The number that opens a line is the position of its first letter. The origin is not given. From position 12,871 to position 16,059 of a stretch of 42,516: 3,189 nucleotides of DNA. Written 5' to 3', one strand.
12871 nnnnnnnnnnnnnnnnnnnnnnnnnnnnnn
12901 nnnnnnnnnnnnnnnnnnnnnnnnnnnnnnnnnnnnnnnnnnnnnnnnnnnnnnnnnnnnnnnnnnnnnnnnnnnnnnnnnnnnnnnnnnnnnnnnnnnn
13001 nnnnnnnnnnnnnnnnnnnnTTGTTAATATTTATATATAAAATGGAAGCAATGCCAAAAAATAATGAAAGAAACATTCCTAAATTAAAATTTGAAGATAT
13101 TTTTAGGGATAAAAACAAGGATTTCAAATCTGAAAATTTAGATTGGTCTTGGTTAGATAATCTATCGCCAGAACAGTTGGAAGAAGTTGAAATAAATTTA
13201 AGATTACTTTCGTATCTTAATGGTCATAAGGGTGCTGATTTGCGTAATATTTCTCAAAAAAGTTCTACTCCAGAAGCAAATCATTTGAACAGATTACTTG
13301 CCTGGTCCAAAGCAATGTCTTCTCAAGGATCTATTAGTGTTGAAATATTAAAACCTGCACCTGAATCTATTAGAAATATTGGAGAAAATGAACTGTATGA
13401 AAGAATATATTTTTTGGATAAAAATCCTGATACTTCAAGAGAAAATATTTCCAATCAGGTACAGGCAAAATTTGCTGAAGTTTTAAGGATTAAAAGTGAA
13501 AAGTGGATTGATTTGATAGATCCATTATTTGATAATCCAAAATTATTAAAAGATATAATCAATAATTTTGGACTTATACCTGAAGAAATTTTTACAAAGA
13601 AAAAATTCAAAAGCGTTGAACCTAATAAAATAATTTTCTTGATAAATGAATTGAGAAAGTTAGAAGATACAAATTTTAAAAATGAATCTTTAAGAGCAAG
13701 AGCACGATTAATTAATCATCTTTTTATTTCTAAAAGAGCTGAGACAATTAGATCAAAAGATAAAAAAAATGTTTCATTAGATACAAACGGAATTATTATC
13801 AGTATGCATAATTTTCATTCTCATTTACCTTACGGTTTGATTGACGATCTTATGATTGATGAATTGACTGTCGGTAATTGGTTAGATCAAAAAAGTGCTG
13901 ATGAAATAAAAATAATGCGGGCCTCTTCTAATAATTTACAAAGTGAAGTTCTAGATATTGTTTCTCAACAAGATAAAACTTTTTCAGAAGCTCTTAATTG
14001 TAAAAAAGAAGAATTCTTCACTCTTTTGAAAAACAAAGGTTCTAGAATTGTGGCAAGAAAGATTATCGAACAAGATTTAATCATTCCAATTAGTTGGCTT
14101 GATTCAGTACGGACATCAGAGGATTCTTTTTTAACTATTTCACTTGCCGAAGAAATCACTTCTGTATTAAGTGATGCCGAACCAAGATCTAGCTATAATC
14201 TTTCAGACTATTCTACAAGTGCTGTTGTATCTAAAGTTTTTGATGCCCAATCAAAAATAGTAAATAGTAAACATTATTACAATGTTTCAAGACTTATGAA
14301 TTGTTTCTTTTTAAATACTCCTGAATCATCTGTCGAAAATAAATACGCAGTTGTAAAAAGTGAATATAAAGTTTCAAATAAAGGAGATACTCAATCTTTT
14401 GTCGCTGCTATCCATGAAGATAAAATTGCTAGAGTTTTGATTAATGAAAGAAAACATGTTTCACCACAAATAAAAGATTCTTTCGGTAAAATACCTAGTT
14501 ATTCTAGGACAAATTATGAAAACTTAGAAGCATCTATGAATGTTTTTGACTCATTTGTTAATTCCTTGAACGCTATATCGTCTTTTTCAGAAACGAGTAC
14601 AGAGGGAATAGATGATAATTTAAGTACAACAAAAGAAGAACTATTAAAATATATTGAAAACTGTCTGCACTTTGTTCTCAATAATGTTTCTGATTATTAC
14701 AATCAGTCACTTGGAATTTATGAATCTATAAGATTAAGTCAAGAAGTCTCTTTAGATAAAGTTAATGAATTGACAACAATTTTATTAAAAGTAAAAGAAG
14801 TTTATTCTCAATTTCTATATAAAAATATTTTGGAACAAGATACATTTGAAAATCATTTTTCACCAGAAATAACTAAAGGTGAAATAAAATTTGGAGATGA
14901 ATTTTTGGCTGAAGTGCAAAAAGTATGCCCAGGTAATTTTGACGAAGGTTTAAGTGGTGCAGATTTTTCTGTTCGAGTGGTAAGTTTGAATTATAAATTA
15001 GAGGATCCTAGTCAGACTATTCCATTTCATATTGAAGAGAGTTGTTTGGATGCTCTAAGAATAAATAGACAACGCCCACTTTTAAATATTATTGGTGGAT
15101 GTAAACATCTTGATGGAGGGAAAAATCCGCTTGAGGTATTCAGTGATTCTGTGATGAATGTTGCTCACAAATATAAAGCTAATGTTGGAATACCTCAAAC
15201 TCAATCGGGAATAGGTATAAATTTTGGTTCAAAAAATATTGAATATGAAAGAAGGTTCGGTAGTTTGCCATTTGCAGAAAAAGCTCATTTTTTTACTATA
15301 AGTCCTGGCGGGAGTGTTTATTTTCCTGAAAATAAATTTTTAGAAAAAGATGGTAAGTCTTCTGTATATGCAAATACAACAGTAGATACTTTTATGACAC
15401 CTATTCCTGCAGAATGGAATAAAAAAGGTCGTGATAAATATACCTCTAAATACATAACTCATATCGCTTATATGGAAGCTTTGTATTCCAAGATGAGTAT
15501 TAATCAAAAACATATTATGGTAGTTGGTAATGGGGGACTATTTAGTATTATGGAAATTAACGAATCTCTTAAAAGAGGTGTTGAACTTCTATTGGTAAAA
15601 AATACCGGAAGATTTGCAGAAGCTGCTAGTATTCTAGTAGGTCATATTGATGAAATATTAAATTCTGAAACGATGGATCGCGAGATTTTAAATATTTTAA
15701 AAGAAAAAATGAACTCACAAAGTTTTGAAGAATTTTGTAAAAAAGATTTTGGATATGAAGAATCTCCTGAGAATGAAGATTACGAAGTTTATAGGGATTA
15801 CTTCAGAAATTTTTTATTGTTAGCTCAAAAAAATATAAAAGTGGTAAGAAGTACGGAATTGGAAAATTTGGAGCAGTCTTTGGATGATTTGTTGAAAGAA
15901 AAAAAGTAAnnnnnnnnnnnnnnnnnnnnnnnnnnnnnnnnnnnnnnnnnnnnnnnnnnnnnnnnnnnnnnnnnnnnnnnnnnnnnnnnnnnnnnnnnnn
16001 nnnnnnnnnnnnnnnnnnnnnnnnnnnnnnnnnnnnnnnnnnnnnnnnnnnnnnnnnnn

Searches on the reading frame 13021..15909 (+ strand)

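Call 38: search_protein_families(library=pfam, proteins=[window:13021-15909:+], max_evalue=0.001)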
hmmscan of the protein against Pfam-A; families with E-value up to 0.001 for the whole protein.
window:13021-15909:+ (962 aa): 1 family
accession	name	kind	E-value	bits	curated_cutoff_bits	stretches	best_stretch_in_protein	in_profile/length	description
PF18171.6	LSDAT_prok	-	2.4e-06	27.4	25.4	1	685-879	1-175/195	SLOG in TRPM, prokaryote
